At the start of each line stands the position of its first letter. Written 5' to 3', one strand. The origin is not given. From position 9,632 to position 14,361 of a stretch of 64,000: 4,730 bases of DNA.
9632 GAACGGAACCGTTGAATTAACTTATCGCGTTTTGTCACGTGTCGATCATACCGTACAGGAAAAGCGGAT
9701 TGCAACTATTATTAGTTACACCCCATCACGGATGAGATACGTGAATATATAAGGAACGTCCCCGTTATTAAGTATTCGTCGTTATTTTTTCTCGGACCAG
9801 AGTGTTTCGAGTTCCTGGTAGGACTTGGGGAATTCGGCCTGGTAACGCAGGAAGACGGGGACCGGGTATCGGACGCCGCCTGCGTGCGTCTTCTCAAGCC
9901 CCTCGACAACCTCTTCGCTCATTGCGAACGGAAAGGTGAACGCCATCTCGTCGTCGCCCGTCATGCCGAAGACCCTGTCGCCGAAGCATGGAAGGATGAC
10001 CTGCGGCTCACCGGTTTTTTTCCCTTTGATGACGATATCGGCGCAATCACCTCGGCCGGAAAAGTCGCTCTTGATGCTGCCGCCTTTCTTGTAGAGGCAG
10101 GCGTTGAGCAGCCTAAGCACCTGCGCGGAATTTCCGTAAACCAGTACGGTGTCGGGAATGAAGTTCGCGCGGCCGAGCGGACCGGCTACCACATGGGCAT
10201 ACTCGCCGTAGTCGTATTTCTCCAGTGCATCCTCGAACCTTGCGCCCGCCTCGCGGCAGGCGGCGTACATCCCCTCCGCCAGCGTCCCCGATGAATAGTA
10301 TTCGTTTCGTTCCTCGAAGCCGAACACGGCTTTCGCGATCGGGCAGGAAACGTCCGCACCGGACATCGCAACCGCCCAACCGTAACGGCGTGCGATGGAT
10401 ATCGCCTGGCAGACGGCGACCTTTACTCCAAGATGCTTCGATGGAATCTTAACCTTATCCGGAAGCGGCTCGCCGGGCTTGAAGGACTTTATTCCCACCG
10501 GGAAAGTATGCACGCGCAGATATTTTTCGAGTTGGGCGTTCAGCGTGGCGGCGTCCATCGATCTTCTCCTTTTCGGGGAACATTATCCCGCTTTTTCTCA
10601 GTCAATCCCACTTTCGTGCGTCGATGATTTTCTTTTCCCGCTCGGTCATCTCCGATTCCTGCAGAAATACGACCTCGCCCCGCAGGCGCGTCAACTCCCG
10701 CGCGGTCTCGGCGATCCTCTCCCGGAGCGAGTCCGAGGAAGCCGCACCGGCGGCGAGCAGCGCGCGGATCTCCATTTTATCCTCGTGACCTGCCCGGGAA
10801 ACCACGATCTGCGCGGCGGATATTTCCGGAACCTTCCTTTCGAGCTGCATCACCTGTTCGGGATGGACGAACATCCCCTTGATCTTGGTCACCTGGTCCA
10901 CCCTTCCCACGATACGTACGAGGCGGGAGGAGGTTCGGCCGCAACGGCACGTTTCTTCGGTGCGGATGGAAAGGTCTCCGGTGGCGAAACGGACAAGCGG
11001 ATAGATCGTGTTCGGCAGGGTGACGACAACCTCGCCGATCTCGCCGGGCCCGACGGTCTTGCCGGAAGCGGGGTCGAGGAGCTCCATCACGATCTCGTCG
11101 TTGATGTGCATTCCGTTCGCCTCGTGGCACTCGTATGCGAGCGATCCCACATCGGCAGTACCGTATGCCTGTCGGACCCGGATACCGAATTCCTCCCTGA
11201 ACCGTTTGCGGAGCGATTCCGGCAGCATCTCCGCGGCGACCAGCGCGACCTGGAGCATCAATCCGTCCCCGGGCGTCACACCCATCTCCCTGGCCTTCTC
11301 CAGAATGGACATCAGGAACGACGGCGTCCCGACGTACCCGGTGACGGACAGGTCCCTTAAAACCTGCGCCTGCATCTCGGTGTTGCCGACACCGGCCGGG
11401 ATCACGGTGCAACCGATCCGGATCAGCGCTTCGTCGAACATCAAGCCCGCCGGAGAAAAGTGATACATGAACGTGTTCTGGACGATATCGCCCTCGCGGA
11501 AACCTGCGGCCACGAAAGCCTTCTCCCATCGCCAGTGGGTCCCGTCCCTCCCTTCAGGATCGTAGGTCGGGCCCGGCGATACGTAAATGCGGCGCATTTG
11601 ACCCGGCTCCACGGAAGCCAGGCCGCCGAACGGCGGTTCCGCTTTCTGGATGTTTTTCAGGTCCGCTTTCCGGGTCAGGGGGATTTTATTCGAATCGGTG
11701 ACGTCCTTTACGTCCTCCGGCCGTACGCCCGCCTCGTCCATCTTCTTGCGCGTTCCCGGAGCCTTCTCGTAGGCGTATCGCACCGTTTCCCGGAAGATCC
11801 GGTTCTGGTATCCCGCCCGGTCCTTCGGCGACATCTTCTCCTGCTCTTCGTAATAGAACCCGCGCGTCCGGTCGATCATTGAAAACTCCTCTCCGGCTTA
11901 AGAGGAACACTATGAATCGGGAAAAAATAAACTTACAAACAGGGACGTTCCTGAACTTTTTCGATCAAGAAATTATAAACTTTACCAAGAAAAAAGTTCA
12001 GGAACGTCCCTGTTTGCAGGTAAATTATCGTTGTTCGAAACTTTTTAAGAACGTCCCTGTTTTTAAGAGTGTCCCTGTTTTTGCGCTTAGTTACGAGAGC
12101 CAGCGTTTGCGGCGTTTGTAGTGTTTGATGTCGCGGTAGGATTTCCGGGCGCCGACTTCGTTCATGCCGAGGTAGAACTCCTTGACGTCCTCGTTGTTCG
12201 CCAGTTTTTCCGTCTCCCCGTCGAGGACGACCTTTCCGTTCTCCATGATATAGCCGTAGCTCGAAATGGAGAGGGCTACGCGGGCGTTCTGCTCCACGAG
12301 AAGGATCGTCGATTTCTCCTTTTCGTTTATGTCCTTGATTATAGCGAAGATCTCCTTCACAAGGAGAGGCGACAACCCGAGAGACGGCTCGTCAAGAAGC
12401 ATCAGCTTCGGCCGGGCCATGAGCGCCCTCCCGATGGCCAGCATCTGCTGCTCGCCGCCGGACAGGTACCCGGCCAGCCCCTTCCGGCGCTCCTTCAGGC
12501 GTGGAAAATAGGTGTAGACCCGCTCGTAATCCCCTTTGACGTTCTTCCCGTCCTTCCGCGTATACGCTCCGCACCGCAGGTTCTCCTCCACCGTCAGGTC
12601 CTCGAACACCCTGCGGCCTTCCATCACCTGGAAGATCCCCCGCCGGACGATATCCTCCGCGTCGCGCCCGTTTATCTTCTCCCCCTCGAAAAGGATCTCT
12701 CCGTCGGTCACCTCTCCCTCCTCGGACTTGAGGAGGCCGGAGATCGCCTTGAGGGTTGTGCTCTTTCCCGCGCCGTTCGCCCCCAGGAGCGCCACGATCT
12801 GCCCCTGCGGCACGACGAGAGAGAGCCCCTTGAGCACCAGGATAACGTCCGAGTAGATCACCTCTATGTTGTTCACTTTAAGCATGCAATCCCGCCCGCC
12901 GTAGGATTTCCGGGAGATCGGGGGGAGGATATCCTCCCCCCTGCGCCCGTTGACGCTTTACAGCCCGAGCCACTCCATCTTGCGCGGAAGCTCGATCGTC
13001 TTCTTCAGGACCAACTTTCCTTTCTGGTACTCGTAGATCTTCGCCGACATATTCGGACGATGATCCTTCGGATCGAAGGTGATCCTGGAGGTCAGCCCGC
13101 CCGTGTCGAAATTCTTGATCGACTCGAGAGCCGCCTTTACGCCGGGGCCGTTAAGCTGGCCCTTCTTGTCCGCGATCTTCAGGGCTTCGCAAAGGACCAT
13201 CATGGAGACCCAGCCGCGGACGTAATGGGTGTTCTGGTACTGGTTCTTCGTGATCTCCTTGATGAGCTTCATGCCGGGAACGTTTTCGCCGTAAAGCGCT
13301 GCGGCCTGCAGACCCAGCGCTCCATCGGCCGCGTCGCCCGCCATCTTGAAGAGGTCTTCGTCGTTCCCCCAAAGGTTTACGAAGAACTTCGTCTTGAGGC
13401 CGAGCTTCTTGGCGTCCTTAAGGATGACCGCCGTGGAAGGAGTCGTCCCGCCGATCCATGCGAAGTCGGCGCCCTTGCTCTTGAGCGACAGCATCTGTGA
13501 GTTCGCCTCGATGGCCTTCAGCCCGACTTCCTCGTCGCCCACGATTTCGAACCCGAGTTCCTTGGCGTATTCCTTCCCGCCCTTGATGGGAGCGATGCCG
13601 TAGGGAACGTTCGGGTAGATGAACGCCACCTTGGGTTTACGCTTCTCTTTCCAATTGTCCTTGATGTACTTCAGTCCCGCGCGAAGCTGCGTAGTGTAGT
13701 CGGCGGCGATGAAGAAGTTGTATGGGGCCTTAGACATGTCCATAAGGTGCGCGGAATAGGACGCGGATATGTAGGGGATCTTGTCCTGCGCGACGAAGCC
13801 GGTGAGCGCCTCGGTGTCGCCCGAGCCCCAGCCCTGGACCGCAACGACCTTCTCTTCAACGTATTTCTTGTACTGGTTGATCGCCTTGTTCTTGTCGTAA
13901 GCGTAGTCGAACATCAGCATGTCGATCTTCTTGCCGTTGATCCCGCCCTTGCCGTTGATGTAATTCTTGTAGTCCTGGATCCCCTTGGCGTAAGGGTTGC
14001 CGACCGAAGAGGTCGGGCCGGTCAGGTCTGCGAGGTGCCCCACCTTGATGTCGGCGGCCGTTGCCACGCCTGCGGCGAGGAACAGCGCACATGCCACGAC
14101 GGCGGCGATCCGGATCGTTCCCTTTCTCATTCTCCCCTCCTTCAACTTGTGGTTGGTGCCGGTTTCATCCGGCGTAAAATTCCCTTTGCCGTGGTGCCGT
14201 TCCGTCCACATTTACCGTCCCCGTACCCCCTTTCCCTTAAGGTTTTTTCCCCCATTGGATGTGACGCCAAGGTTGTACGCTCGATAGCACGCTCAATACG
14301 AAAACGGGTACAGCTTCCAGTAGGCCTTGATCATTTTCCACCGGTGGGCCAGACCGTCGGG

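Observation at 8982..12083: Seven copies of a ~24-nt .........-core element occupy every intergenic gap of a 3-kb accessory segment, including a 25-bp perfect inverted repeat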

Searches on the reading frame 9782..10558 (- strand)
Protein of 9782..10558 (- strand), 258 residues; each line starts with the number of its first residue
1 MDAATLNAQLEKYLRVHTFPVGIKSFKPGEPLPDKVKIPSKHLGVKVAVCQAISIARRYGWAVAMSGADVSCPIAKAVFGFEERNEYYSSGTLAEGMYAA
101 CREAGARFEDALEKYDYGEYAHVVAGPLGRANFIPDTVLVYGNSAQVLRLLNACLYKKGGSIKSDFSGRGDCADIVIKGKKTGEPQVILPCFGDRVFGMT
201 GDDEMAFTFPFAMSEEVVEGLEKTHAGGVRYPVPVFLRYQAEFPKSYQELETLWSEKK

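Call 6: search_protein_families(library=pfam, proteins=[window:9782-10558:-])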
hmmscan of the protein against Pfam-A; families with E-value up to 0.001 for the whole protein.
window:9782-10558:- (258 aa): 1 family
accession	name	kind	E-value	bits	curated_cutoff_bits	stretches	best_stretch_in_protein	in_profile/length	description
PF02596.20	DUF169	-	8.2e-57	192.8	27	1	10-220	2-209/209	Uncharacterised ArCR, COG2043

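Call 19: find_homologous_proteins(query=window:9782-10558:-, max_evalue=1e-40)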
Query window:9782-10558:- (258 aa): 1045 proteins with E <= 1e-40 among 1709 candidates; the best 120 are listed.
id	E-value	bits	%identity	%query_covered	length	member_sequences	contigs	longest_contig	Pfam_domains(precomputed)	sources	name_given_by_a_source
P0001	8.1e-158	542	90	100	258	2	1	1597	PF02596.21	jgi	jgi:uncharacterized protein (DUF169 family)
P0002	1.2e-154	532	88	100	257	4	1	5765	PF02596.21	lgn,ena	-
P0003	1.8e-154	531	88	99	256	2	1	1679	PF02596.21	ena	-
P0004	1.3e-153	528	87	100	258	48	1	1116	PF02596.21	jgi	jgi:uncharacterized protein (DUF169 family)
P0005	2.1e-152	524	87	100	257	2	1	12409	PF02596.21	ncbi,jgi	jgi:uncharacterized protein (DUF169 family)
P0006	3.2e-152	524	87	100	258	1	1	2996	PF02596.21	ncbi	-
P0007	4.0e-150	517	85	100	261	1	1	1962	PF02596.21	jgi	jgi:uncharacterized protein (DUF169 family)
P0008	1.0e-149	515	84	99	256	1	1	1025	PF02596.21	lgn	-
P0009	2.3e-149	514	84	99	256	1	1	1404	PF02596.21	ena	-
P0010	5.5e-149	513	86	99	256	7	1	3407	PF02596.21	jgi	-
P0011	9.3e-149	512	84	100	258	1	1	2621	PF02596.21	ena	-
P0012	2.2e-148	511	83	100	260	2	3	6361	PF02596.21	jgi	jgi:uncharacterized protein (DUF169 family)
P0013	1.6e-147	508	84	100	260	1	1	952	PF02596.21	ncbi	-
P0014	2.2e-147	508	83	99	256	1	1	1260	PF02596.21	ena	-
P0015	3.4e-147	507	82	100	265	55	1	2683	PF02596.21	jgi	-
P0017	3.9e-147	507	82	100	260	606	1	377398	PF02596.21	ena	-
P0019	6.4e-147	506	83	100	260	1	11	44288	PF02596.21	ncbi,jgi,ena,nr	ncbi:MAG: hypothetical protein H6Q80_1862 [Deltaproteobacteria bacterium]|nr:hypothetical protein [D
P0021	1.3e-146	505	82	100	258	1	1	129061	PF02596.21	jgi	jgi:uncharacterized protein (DUF169 family)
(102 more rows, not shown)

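Call 20: find_encoding_contigs(protein=P0005, flank=8000, max_places=2)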
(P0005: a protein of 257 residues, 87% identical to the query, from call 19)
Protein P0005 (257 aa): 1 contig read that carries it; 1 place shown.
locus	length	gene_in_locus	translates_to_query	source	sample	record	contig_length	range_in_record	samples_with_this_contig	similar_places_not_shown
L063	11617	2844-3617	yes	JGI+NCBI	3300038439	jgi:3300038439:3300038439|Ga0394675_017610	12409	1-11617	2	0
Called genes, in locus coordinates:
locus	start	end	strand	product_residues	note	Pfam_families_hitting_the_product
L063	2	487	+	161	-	?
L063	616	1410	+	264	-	PF00005:ABC_tran, PF13304:AAA_21 (weak)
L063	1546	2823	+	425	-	PF00501:AMP-binding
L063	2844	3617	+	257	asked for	PF02596:DUF169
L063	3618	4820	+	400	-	PF01321:Creatinase_N, PF00557:Peptidase_M24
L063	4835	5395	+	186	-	PF00857:Isochorismatase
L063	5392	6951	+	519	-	PF13517:FG-GAP_3 (weak)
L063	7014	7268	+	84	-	-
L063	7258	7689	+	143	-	PF01850:PIN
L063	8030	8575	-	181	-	PF01850:PIN (weak)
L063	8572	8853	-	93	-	PF02604:PhdYeFM_antitox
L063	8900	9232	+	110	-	PF20126:TumE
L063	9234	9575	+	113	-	PF25212:HVO_A0114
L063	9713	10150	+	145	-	PF20432:Xre-like-HTH, PF09722:Xre_MbcA_ParS_C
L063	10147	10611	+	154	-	PF08808:RES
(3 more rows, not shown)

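Call 21: find_encoding_contigs(protein=P0017, flank=8000, max_places=2)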
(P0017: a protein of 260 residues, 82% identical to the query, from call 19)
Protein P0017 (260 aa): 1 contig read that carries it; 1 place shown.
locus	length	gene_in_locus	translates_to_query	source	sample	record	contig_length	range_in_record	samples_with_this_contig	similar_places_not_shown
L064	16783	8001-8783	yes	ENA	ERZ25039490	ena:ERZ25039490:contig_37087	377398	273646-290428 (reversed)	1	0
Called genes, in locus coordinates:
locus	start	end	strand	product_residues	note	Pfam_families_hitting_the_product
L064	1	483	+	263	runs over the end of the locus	PF00005:ABC_tran, PF13304:AAA_21 (faint), PF12399:BCA_ABC_TP_C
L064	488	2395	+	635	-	PF00501:AMP-binding, PF23562:AMP-binding_C_3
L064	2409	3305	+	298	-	PF02653:BPD_transp_2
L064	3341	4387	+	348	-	PF02653:BPD_transp_2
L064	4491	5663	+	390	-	PF13458:Peripla_BP_6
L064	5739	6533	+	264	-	PF00005:ABC_tran, PF13304:AAA_21 (faint)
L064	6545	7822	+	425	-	PF00501:AMP-binding, PF04443:LuxE (weak)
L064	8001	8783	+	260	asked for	PF02596:DUF169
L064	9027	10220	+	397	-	PF01321:Creatinase_N, PF00557:Peptidase_M24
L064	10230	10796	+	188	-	PF00857:Isochorismatase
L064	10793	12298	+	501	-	PF13517:FG-GAP_3 (weak)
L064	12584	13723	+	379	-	PF00072:Response_reg (weak), PF00512:HisKA (weak), PF02518:HATPase_c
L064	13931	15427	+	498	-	PF00072:Response_reg, PF00158:Sigma54_activat, PF14532:Sigma54_activ_2, PF00004:AAA (weak), PF07724:AAA_2 (weak), PF07728:AAA_5, PF25601:AAA_lid_14, PF02954:HTH_8, +1 more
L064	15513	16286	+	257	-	PF02563:Poly_export, PF10531:SLBB, PF22461:SLBB_2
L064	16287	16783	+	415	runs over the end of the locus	-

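Call 22: find_encoding_contigs(protein=P0019, flank=8000, max_places=2)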
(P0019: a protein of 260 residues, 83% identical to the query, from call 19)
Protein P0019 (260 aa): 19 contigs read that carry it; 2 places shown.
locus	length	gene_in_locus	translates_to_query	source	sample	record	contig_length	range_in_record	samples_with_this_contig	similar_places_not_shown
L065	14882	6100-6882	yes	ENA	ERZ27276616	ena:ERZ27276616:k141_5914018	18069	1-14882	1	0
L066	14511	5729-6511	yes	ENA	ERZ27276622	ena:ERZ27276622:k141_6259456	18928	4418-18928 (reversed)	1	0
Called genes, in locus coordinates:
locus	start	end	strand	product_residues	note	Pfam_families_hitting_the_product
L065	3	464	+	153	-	?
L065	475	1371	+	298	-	PF02653:BPD_transp_2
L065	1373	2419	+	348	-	PF02653:BPD_transp_2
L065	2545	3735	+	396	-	PF13458:Peripla_BP_6, PF01094:ANF_receptor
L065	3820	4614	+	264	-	PF00005:ABC_tran, PF13304:AAA_21 (faint)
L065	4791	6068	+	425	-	PF00501:AMP-binding, PF04443:LuxE (faint)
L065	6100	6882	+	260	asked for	PF02596:DUF169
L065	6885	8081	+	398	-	PF01321:Creatinase_N, PF00557:Peptidase_M24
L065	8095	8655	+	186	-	PF00857:Isochorismatase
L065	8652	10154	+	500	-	PF13517:FG-GAP_3 (weak)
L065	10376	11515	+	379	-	PF00072:Response_reg, PF00512:HisKA (weak), PF02518:HATPase_c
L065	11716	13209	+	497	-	PF00072:Response_reg, PF00158:Sigma54_activat, PF14532:Sigma54_activ_2, PF00004:AAA (weak), PF07724:AAA_2 (weak), PF07728:AAA_5 (weak), PF25601:AAA_lid_14, PF02954:HTH_8, +1 more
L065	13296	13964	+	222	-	PF02563:Poly_export, PF10531:SLBB, PF22461:SLBB_2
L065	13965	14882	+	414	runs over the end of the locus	-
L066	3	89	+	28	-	?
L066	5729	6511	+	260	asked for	PF02596:DUF169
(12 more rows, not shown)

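Call 23: find_encoding_contigs(protein=P0021, flank=8000, max_places=2)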
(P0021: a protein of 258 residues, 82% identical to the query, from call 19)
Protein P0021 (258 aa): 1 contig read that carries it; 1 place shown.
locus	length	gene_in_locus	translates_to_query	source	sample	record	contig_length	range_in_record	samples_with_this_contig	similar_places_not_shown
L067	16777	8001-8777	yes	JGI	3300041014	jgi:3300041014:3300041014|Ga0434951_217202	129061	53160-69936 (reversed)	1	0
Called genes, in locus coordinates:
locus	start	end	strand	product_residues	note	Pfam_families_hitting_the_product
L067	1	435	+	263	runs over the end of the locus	PF00005:ABC_tran, PF13304:AAA_21 (faint), PF12399:BCA_ABC_TP_C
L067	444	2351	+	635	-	PF00501:AMP-binding, PF23562:AMP-binding_C_3 (faint)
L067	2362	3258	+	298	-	PF02653:BPD_transp_2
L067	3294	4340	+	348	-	PF02653:BPD_transp_2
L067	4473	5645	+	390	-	PF13458:Peripla_BP_6, PF01094:ANF_receptor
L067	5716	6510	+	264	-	PF00005:ABC_tran, PF13304:AAA_21 (weak)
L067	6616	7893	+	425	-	PF00501:AMP-binding, PF14535:AMP-binding_C_2 (weak)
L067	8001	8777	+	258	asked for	PF02596:DUF169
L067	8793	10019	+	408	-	PF01321:Creatinase_N, PF00557:Peptidase_M24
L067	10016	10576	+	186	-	PF00857:Isochorismatase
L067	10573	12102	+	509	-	-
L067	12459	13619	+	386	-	PF00072:Response_reg, PF02518:HATPase_c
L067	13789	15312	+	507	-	PF00072:Response_reg, PF00158:Sigma54_activat, PF14532:Sigma54_activ_2, PF00004:AAA (weak), PF07724:AAA_2 (faint), PF07728:AAA_5, PF25601:AAA_lid_14, PF02954:HTH_8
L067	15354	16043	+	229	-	PF02563:Poly_export, PF10531:SLBB, PF22461:SLBB_2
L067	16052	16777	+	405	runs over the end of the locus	-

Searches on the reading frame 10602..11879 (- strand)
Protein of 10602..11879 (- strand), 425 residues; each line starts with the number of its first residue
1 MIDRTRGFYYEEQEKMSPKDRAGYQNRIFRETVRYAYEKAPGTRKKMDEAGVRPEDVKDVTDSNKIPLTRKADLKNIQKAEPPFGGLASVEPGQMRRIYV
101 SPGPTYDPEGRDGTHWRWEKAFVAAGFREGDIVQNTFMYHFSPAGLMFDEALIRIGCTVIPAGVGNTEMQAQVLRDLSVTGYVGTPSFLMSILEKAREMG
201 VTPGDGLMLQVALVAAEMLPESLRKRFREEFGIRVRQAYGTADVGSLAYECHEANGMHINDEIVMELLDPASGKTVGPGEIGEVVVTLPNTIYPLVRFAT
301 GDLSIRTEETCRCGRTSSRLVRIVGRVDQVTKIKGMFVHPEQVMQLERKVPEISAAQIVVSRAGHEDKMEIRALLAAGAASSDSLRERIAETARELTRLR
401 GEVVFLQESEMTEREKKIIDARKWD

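Call 6: search_protein_families(library=pfam, proteins=[window:10602-11879:-])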
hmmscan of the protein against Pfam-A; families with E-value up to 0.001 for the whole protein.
window:10602-11879:- (425 aa): 3 families
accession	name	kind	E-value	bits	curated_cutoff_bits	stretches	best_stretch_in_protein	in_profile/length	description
PF00501.34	AMP-binding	-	3.9e-12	46.1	29.9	1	151-290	226-378/384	AMP-binding enzyme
PF14535.12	AMP-binding_C_2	-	9.8e-05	23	25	1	335-419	1-93/96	AMP-binding enzyme C-terminal domain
PF04443.18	LuxE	-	0.00034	20.1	24.9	1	235-330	280-377/391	Acyl-protein synthetase, LuxE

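Call 8: find_encoding_contigs(protein=window:10602-11879:-, flank=10000, max_places=10)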
Protein window:10602-11879:- (425 aa): no gene with exactly this product is on record in the collection.

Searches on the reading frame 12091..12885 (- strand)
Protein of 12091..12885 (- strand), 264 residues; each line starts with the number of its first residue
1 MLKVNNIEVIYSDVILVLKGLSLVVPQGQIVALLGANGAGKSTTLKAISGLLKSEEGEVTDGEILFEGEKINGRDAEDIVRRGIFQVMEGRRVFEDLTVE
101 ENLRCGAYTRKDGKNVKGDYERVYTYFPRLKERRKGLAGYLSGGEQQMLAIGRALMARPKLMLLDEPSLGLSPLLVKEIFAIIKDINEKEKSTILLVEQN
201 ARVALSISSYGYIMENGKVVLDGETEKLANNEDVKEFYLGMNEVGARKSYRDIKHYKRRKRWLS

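Call 6: search_protein_families(library=pfam, proteins=[window:12091-12885:-])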
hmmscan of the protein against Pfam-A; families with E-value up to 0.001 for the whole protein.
window:12091-12885:- (264 aa): 4 families
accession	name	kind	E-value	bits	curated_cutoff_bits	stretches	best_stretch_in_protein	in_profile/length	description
PF00005.33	ABC_tran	-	5.8e-29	101.9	25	1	18-168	1-136/137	ABC transporter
PF13304.12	AAA_21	-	1.1e-11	45.8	27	2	30-104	1-83/304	AAA domain, putative AbiEii toxin, Type IV TA system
PF13555.12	AAA_29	-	0.00047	20.3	27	1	27-55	22-49/61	P-loop containing region of AAA domain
PF13476.12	AAA_23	-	0.00078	20.6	27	0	27-81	18-76/201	AAA domain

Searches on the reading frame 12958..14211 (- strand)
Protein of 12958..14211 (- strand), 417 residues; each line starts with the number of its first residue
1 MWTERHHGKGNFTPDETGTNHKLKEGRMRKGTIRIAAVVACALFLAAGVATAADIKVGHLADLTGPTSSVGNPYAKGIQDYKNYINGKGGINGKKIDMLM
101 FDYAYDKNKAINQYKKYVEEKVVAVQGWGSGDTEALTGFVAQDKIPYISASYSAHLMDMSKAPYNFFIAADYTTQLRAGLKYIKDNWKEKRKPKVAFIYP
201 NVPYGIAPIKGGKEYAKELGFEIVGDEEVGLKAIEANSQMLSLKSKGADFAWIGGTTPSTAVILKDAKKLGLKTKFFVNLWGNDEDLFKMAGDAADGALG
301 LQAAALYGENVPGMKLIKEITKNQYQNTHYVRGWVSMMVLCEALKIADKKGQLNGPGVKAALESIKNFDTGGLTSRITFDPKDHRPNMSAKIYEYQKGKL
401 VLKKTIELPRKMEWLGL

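Call 6: search_protein_families(library=pfam, proteins=[window:12958-14211:-])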
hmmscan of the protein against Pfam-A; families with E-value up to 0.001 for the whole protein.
window:12958-14211:- (417 aa): 3 families
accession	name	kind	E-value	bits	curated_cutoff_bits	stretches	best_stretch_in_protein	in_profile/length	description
PF13458.12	Peripla_BP_6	-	6.4e-66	223.8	31.7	1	55-398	2-342/343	Periplasmic binding protein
PF01094.35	ANF_receptor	-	1.1e-11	44.8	25.4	1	84-397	12-352/353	Receptor family ligand binding region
PF13433.12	Peripla_BP_5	-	0.00065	19.3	27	0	55-127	1-74/363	Periplasmic binding protein domain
